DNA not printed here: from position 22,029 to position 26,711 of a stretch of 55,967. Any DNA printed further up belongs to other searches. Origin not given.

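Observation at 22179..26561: About 1,450 aa of unassigned beta-rich sequence organised as cryptic ~360-aa super-repeats with a conserved CX5C loop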

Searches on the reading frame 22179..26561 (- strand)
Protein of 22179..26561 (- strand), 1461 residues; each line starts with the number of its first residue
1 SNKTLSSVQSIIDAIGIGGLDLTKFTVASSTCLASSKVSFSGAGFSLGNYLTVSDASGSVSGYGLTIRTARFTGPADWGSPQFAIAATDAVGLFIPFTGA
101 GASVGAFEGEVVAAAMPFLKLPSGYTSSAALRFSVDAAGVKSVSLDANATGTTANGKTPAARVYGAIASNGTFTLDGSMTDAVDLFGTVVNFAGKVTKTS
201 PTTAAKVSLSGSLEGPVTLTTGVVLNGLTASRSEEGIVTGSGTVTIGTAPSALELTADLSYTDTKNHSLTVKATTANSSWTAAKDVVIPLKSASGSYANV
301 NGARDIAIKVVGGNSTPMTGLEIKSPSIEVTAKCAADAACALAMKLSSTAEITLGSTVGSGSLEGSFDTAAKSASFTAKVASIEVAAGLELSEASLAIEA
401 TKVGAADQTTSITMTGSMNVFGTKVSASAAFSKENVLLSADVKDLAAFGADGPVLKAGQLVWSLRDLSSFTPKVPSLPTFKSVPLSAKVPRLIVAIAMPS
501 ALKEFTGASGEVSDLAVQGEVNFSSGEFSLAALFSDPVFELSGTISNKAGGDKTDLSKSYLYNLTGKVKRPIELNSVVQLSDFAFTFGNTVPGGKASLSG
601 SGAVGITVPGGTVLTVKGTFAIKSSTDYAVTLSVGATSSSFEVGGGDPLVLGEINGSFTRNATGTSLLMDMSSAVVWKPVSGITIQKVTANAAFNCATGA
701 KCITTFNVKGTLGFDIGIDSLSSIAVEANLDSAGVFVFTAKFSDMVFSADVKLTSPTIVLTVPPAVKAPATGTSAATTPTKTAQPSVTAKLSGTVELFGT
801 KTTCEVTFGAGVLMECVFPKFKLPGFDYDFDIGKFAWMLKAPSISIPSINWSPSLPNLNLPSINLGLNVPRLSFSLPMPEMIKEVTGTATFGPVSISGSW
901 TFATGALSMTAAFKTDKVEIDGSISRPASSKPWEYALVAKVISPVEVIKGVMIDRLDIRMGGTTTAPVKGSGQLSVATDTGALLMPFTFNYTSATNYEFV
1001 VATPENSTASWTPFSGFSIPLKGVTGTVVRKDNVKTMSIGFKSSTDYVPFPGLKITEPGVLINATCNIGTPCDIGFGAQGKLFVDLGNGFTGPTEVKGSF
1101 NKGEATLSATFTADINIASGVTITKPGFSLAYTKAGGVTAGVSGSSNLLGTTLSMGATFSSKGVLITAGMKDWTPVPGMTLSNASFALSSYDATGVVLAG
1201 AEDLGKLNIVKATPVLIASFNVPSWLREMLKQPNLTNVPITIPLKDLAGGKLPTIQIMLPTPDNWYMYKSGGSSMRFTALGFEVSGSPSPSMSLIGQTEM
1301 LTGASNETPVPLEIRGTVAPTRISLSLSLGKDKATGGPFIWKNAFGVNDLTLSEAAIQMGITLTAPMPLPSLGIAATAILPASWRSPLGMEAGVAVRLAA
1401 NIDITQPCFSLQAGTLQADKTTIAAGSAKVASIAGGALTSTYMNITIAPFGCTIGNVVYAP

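Call 13: find_homologous_proteins(query=window:22179-26561:-, max_evalue=0.001)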
Query window:22179-26561:- (1461 aa): 3 proteins with E <= 0.001 among 8000 candidates.
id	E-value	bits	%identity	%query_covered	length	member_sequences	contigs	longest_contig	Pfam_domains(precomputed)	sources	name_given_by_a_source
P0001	0.0e+0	1523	52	100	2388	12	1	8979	PF22352.3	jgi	jgi:hypothetical protein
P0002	1.2e-43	168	27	60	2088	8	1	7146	-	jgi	jgi:hypothetical protein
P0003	1.9e-26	111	78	6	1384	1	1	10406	PF22352.3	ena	-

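Call 16: find_encoding_contigs(protein=P0002, flank=10000, max_places=4)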
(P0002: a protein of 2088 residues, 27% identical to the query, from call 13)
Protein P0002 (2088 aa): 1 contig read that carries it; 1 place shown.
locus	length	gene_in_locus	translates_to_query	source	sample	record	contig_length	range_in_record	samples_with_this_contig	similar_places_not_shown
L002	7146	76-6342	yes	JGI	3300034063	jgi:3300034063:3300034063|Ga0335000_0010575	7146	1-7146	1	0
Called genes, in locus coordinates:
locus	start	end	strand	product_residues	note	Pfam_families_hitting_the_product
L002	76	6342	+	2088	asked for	-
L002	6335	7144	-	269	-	?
